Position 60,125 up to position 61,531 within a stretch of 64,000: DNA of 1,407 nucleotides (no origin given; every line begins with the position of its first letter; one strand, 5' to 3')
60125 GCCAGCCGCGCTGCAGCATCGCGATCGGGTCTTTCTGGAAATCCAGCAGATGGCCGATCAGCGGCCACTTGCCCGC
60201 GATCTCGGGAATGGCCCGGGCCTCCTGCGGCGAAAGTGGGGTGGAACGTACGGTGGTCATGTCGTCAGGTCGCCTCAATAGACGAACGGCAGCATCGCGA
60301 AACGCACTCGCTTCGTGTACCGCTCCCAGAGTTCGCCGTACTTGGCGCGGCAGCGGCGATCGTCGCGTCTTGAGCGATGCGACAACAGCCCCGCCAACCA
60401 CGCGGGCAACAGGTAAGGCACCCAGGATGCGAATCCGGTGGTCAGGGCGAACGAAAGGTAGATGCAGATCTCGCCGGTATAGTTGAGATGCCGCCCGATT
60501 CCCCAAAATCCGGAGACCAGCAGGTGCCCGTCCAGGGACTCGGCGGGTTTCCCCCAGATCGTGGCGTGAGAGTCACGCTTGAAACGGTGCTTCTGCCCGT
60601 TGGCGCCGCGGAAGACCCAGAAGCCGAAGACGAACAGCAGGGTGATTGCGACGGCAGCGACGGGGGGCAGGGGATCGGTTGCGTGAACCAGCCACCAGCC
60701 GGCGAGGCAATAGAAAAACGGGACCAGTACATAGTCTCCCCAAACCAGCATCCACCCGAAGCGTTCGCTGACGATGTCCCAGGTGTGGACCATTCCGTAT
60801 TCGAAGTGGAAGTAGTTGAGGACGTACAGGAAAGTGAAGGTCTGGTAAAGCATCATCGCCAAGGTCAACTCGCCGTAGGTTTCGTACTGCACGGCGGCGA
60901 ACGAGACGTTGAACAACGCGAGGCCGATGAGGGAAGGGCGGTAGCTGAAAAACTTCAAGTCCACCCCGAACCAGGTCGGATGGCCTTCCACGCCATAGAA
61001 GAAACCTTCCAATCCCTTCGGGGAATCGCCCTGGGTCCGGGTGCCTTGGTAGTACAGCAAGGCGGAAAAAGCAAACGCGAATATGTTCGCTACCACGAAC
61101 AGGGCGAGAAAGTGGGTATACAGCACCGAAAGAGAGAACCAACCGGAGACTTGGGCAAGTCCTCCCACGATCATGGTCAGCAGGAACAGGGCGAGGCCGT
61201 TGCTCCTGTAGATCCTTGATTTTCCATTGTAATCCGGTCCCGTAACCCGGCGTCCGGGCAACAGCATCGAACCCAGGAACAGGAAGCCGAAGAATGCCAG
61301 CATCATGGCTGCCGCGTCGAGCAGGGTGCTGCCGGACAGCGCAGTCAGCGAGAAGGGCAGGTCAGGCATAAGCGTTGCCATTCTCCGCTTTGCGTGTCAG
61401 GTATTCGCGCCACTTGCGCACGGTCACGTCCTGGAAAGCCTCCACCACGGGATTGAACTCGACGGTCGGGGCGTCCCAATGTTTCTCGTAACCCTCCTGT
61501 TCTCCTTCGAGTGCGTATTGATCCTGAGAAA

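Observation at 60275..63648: ERG4/ERG24 reductase with a Rieske oxygenase plus 3beta-HSD-like pair, resembling the bacterial C-4 demethylation (SdmA/SdmB) solution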

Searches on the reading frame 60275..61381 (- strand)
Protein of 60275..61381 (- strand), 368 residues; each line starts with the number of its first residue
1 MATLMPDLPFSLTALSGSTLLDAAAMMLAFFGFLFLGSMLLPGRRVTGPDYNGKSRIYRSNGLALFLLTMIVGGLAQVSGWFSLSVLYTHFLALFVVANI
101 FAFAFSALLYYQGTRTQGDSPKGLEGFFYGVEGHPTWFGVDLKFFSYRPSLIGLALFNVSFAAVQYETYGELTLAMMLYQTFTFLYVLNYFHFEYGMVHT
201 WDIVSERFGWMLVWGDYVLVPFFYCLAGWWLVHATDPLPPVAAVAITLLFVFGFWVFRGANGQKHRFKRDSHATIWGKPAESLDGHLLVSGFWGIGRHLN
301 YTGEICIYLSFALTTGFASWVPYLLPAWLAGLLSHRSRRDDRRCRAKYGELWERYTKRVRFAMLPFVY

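Call 3: search_protein_families(library=pfam, proteins=[window:60275-61381:-])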
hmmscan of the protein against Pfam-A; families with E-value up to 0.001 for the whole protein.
window:60275-61381:- (368 aa): 2 families
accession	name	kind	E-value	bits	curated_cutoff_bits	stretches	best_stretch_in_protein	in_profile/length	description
PF01222.22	ERG4_ERG24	-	1.2e-70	238.9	27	1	26-368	73-432/432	Ergosterol biosynthesis ERG4/ERG24 family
PF06966.17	DUF1295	-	1.9e-06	28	20.4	1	211-357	88-233/235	Protein of unknown function (DUF1295)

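Call 4: search_protein_families(library=ncbifam, proteins=[window:60275-61381:-])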
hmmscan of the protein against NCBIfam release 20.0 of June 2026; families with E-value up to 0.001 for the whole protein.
window:60275-61381:- (368 aa): 0 families

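Call 15: search_solved_structures(query=window:60275-61381:-, max_evalue=0.01, show_alignments=2)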
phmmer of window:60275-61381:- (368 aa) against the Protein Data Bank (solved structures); distinct sequences matched with E-value up to 0.01: 2.
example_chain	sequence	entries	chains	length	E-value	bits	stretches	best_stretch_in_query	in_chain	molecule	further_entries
4quv_A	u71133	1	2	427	2.8e-74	253.8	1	28-368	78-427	Delta(14)-sterol reductase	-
9l5r_c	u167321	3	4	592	3.1e-38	135.1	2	26-320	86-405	Delta(14)-sterol reductase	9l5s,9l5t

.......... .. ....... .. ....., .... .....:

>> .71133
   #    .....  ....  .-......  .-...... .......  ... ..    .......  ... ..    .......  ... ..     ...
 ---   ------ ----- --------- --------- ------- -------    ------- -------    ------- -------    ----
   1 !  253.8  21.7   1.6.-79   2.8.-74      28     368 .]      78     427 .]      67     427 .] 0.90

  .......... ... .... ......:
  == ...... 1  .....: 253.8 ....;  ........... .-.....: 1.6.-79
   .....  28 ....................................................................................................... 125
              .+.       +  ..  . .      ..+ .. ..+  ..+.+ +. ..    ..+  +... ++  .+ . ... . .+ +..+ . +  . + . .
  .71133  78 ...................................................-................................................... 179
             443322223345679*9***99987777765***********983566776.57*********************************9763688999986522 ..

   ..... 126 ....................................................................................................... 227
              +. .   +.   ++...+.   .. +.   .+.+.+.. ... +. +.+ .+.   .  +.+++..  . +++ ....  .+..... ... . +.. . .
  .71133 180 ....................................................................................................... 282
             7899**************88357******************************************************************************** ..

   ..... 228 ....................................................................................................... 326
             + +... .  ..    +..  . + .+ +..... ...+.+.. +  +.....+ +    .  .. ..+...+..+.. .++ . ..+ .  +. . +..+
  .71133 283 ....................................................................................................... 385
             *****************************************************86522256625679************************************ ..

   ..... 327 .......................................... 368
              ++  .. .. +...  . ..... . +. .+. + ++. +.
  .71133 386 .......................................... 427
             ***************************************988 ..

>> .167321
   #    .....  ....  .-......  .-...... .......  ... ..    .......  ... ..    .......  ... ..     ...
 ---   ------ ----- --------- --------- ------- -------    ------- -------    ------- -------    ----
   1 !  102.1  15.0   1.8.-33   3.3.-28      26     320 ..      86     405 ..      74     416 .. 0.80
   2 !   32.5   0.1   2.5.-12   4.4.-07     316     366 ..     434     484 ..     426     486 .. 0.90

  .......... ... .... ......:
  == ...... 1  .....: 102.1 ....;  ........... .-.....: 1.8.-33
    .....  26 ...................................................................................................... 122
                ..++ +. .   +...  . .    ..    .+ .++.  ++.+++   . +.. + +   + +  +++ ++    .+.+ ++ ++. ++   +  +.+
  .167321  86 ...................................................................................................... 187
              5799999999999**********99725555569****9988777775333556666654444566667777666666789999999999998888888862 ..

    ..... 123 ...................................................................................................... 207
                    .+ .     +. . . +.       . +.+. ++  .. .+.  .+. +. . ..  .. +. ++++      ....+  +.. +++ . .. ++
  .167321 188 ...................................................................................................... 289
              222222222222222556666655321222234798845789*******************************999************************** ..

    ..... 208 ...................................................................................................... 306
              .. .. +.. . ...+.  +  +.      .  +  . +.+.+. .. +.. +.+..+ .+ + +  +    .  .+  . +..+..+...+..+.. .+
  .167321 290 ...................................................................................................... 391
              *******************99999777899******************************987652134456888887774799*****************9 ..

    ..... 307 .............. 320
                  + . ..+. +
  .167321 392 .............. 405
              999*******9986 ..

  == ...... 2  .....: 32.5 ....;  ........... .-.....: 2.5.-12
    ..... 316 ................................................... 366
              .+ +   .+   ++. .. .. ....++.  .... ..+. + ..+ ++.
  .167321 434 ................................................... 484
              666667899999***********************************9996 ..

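Call 42: find_homologous_proteins(query=window:60275-61381:-)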
Query window:60275-61381:- (368 aa): 1155 proteins with E <= 0.001 among 8000 candidates; the best 120 are listed.
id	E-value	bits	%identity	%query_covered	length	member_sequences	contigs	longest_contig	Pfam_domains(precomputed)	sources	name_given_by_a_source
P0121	1.0e-236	803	95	99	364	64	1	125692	PF06966.18,PF01222.23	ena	-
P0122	1.3e-207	708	85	99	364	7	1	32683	PF06966.18,PF01222.23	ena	-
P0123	6.4e-204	695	83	99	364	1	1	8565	PF06966.18,PF01222.23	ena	-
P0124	1.8e-203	694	84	99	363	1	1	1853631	PF06966.18,PF01222.23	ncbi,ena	-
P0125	1.7e-189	648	79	99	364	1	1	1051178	PF06966.18,PF01222.23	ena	-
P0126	2.4e-189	647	77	99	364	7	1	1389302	PF06966.18,PF01222.23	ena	-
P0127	2.0e-187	641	77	98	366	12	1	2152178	PF06966.18,PF01222.23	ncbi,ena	-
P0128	9.0e-186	636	77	99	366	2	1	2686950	PF06966.18,PF01222.23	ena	-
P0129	4.6e-185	633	77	98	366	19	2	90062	PF06966.18,PF01222.23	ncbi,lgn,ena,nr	ncbi:MAG: DUF1295 domain-containing protein [Nitrospira sp. SB0666_bin_27]|nr:DUF1295 domain-contain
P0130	1.9e-184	631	77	97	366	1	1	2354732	PF06966.18,PF01222.23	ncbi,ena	-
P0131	2.0e-184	631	77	98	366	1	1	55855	PF06966.18,PF01222.23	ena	-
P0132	2.8e-184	631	76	99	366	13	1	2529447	PF06966.18,PF01222.23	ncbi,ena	-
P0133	5.2e-184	630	77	99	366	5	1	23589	PF06966.18,PF01222.23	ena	-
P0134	6.4e-184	630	76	98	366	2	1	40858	PF06966.18,PF01222.23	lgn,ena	-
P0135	9.8e-184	629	76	98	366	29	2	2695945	PF06966.18,PF01222.23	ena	-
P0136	1.4e-183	629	77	98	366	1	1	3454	PF06966.18,PF01222.23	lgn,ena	-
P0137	2.0e-183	628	76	98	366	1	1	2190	PF06966.18,PF01222.23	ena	-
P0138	5.0e-183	627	75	99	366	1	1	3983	PF06966.18,PF01222.23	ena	-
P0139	9.4e-183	626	77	97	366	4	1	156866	PF06966.18,PF01222.23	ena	-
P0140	1.1e-182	626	76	100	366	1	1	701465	PF06966.18,PF01222.23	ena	-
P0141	1.6e-182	625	75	99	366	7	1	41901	PF06966.18,PF01222.23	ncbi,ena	-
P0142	1.8e-182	625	76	99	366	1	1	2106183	PF06966.18,PF01222.23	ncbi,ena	-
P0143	1.0e-181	622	75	98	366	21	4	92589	PF06966.18,PF01222.23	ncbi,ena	-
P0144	1.2e-181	622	76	98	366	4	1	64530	PF06966.18,PF01222.23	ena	-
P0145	1.4e-181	622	75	99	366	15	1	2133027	PF06966.18,PF01222.23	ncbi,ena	-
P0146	2.2e-181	621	74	99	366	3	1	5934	PF06966.18,PF01222.23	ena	-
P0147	2.9e-181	621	76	98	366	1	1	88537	PF06966.18,PF01222.23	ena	-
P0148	3.3e-181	621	77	97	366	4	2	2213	PF06966.18,PF01222.23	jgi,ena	-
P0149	3.3e-181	621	75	99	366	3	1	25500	PF06966.18,PF01222.23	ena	-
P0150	4.2e-181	620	77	98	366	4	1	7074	PF06966.18,PF01222.23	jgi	-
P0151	7.1e-181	620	77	96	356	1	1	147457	PF06966.18,PF01222.23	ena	-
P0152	1.3e-180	619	75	97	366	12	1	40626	PF06966.18,PF01222.23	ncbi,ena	-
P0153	1.5e-180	619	75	98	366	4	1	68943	PF06966.18,PF01222.23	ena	-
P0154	2.4e-180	618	75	99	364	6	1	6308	PF06966.18,PF01222.23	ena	-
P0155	3.9e-180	617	74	97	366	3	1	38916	PF06966.18,PF01222.23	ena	-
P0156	4.2e-180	617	76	99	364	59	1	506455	PF06966.18,PF01222.23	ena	-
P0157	4.3e-180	617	75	99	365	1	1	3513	PF06966.18,PF01222.23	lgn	-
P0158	4.5e-180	617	74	98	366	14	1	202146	PF06966.18,PF01222.23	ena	-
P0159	1.1e-179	616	77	97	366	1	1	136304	PF06966.18,PF01222.23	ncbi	-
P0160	1.2e-179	616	75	98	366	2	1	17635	PF06966.18,PF01222.23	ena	-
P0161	1.7e-179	615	75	97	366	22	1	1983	PF06966.18,PF01222.23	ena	-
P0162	2.8e-179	614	73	98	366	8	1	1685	PF06966.18,PF01222.23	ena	-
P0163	4.8e-179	614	74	99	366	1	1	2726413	PF06966.18,PF01222.23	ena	-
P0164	3.0e-178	611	74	98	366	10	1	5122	PF06966.18,PF01222.23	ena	-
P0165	5.4e-178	610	75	98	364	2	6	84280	PF06966.18,PF01222.23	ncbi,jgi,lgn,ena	-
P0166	5.9e-178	610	74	100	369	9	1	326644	PF06966.18,PF01222.23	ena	-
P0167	6.3e-178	610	73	100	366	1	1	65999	PF06966.18,PF01222.23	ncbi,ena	-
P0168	7.3e-178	610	74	97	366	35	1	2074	PF06966.18,PF01222.23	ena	-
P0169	1.2e-177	609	74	98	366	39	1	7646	PF06966.18,PF01222.23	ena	-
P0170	1.5e-177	609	73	98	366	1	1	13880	PF01222.23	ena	-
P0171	2.2e-177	608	75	97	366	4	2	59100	PF06966.18,PF01222.23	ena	-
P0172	3.4e-177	607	74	98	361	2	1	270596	PF06966.18,PF01222.23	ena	-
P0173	3.7e-177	607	74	98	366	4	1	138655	PF06966.18,PF01222.23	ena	-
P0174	4.2e-177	607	74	99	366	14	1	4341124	PF06966.18,PF01222.23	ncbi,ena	-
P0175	4.2e-177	607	76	96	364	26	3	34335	PF06966.18,PF01222.23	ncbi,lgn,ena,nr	ncbi:MAG: DUF1295 domain-containing protein [Gammaproteobacteria bacterium]|nr:DUF1295 domain-contai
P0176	6.7e-177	607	72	99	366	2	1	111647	PF06966.18,PF01222.23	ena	-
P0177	1.2e-176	606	76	94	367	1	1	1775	PF06966.18,PF01222.23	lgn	-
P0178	1.3e-176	606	73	98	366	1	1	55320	PF06966.18,PF01222.23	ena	-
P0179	1.3e-176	606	74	97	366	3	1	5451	PF06966.18,PF01222.23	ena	-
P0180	1.3e-176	606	73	100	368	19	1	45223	PF01222.23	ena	-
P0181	2.0e-176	605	74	97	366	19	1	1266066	PF06966.18,PF01222.23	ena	-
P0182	2.3e-176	605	72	100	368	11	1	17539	PF06966.18,PF01222.23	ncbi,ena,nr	ncbi:MAG: DUF1295 domain-containing protein [Proteobacteria bacterium]|nr:DUF1295 domain-containing 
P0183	4.5e-176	604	73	100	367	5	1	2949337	PF06966.18,PF01222.23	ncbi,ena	-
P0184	6.2e-176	603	72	99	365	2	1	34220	PF06966.18,PF01222.23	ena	-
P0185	6.7e-176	603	74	97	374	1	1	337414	PF06966.18,PF01222.23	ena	-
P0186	6.9e-176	603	74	90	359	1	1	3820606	PF06966.18,PF01222.23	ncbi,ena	-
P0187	7.6e-176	603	73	99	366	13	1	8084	PF06966.18,PF01222.23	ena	-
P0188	9.2e-176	603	76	96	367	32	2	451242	PF06966.18,PF01222.23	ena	-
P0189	2.7e-175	601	74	97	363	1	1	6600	PF06966.18,PF01222.23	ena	-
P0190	3.4e-175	601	74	96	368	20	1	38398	PF06966.18,PF01222.23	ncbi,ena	-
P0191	6.5e-175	600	74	97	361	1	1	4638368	PF06966.18,PF01222.23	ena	-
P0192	1.2e-174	599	73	97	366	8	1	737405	PF06966.18,PF01222.23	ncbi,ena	-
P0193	1.5e-174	599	73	98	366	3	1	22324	PF06966.18,PF01222.23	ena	-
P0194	2.0e-174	598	72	97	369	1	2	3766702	PF06966.18,PF01222.23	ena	-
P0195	2.2e-174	598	74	97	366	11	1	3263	PF06966.18,PF01222.23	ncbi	-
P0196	2.2e-174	598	73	99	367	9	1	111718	PF06966.18,PF01222.23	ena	-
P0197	2.7e-174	598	72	100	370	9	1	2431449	PF06966.18,PF01222.23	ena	-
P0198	8.8e-174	596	73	98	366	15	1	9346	PF06966.18,PF01222.23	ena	-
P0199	9.6e-174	596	71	97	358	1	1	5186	PF06966.18,PF01222.23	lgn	-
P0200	1.2e-173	596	69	100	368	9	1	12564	PF06966.18,PF01222.23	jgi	-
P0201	1.8e-173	595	71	99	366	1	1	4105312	PF06966.18,PF01222.23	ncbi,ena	-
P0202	2.3e-173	595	73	97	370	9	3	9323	PF06966.18,PF01222.23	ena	-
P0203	2.5e-173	595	69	99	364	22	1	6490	PF06966.18,PF01222.23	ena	-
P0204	3.6e-173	594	72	99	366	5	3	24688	PF06966.18,PF01222.23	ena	-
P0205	4.7e-173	594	72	99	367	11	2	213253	PF06966.18,PF01222.23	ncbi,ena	-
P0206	5.0e-173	594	70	99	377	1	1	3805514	PF06966.18,PF01222.23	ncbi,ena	-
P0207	5.3e-173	594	73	98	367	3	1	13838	PF06966.18,PF01222.23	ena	-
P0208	1.0e-172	593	73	96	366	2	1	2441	PF06966.18,PF01222.23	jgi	-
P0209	1.0e-172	593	73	99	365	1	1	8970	PF06966.18,PF01222.23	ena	-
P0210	1.1e-172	593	70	98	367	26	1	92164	PF06966.18,PF01222.23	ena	-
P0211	1.4e-172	592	72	98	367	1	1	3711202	PF06966.18,PF01222.23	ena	-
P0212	3.3e-172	591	72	98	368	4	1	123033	PF06966.18,PF01222.23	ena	-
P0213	5.7e-172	590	71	98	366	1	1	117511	PF06966.18,PF01222.23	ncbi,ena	-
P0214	5.9e-172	590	72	99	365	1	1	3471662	PF06966.18,PF01222.23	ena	-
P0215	1.2e-171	589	75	93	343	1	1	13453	PF06966.18,PF01222.23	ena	-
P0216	1.3e-171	589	70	99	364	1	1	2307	PF06966.18,PF01222.23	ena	-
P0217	2.3e-171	588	76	93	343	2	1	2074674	PF06966.18,PF01222.23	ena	-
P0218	2.7e-171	588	70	97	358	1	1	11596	PF06966.18,PF01222.23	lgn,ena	-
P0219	2.8e-171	588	72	99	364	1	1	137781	PF06966.18,PF01222.23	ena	-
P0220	4.3e-171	587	72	99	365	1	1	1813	PF06966.18,PF01222.23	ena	-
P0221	8.6e-171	586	73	96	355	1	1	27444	PF06966.18,PF01222.23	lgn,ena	-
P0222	1.1e-170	586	69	99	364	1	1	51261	PF06966.18,PF01222.23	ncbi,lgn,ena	-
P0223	1.1e-170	586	74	94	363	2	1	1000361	PF06966.18,PF01222.23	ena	-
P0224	1.5e-170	586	70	100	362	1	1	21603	PF06966.18,PF01222.23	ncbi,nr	ncbi:MAG: DUF1295 domain-containing protein [Proteobacteria bacterium]|nr:DUF1295 domain-containing 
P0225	1.8e-170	585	71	99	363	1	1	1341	PF06966.18,PF01222.23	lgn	-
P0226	3.2e-170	585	70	99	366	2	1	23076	PF06966.18,PF01222.23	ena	-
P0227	5.9e-170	584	70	99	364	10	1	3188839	PF06966.18,PF01222.23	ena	-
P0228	7.1e-170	583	71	99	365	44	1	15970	PF06966.18,PF01222.23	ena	-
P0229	7.3e-170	583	70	98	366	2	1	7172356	PF06966.18,PF01222.23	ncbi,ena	-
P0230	9.8e-170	583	75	93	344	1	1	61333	PF06966.18,PF01222.23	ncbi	-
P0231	1.4e-169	582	70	99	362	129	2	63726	PF06966.18,PF01222.23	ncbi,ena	-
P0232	1.4e-169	582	70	94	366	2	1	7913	PF06966.18,PF01222.23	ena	-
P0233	1.7e-169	582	72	99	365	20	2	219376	PF06966.18,PF01222.23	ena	-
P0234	1.9e-169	582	73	96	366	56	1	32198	PF06966.18,PF01222.23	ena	-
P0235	1.9e-169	582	71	99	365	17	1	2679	PF06966.18,PF01222.23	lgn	-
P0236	2.2e-169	582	70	90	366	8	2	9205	PF06966.18,PF01222.23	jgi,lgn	-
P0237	2.9e-169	581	71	95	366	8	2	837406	PF06966.18,PF01222.23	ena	-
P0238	3.5e-169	581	70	98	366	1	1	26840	PF06966.18,PF01222.23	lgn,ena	-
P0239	4.9e-169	581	74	93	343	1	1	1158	PF06966.18,PF01222.23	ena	-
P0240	6.5e-169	580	74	93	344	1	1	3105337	PF06966.18,PF01222.23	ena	-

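Call 50: predict_structure(alignment_id=A2)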
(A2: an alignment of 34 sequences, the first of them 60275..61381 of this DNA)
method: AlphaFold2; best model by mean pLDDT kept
length: 368 residues; sequences in the alignment: 34
mean_pLDDT: 75.2   pTM: 0.81
mean pLDDT of the five models: 75.2, 69.3, 68.7, 63.1, 60.0
residues with pLDDT >= 90: 92; 70-90: 150; 50-70: 89; < 50: 37
segments of 3 or more residues with pLDDT < 50: 1-7, 138-140, 142-146, 196-205, 360-368
pLDDT, mean of each block of 10 residues (from residue 1): 45 82 92 79 62 59 82 89 89 93 82 70 75 55 56 90 93 94 88 54 55 80 89 87 96 85 62 52 54 64 88 87 88 78 73 63 42
secondary structure, 60 per line:
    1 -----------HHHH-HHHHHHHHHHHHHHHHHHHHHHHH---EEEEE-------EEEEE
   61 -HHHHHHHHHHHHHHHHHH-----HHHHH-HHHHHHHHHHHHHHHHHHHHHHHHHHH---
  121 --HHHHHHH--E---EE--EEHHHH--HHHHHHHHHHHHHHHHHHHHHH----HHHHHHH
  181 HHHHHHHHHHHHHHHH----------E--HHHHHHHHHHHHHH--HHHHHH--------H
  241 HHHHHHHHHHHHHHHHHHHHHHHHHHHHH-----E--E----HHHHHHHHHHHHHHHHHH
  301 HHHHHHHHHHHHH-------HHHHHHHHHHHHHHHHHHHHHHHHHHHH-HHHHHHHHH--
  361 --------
elements in order: H12-15 H17-40 E44-48 E56-60 H62-79 H85-89 H91-117 H123-129 H142-145 H148-169 H174-196 H210-223 H226-231 H240-269 H283-313 H321-348 H350-358

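Call 53: fold_search(model_id=the predicted structure, library=pdb)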
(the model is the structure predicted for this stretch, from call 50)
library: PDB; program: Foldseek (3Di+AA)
matches with E <= 10: 53; with E <= 0.001: 2
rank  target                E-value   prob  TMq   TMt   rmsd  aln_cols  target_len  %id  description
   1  4quv_A                1.3e-18  1.00  0.78  0.74   3.9       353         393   40  Structure of an integral membrane delta(14)-sterol reductase (released 2014-10-08)
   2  4quv_B                2.3e-18  1.00  0.77  0.73   4.0       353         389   40  Structure of an integral membrane delta(14)-sterol reductase (released 2014-10-08)
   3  7bw1                  4.9e-01  0.84  0.34  0.47   9.4       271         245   15  Crystal structure of Steroid 5-alpha-reductase 2 in complex with Finasteride (released 2020-08-05)
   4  9lqx_A                7.7e-01  0.15  0.19  0.23  13.7       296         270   16  Cryo-EM structure of the JN241-9-bound state 1c of APLNR homodimer (released 2026-02-04)
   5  9lqw_A                1.0e+00  0.13  0.19  0.24  13.8       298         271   16  Cryo-EM structure of the JN241-9-bound state 1b of APLNR homodimer (released 2026-02-04)
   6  9w32_A                2.0e+00  0.06  0.14  0.14  31.0       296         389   10  antagonist 1-bound inactive SSTR5 structure (released 2026-01-21)
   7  8hnm_R                2.5e+00  0.06  0.17  0.21  14.5       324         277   16  CXCR3-DNGi complex activated by VUF11222 (released 2023-11-29)
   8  8yu7_A                2.7e+00  0.06  0.18  0.22  15.7       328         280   12  Cryo-EM structure of CXCR4 tetramer (released 2025-03-05)
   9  8f7s_D                3.4e+00  0.05  0.19  0.23  21.4       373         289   10  Gi bound delta-opioid receptor in complex with deltorphin (released 2022-12-14)
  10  8qah_A                3.9e+00  0.09  0.18  0.16  16.8       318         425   11  X-ray crystal structure of a de novo designed single-chain parallel coiled-coil alpha-helical barrel with 8 inner heli (released 2024-07-03)
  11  6nwd                  4.2e+00  0.07  0.21  0.27  13.8       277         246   13  X-ray Crystallographic structure of Gloeobacter rhodopsin (released 2019-08-14)
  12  9cl2_Ba               4.4e+00  0.04  0.15  0.20  23.2       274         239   11  Particulate methane monooxygenase in washed native membranes (released 2025-01-08)
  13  4xtn_B                4.6e+00  0.09  0.24  0.29  16.2       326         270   13  Crystal structure of the light-driven sodium pump KR2 in the pentameric red form, pH 4.9 (released 2015-04-01)
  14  7rkm_R                4.6e+00  0.06  0.22  0.25  15.6       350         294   12  Structure of CX3CL1-US28-Gi-scFv16 in C-state (released 2022-01-26)
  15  4xt3_A                4.6e+00  0.04  0.19  0.23  16.8       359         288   12  Structure of a viral GPCR bound to human chemokine CX3CL1 (released 2015-03-04)
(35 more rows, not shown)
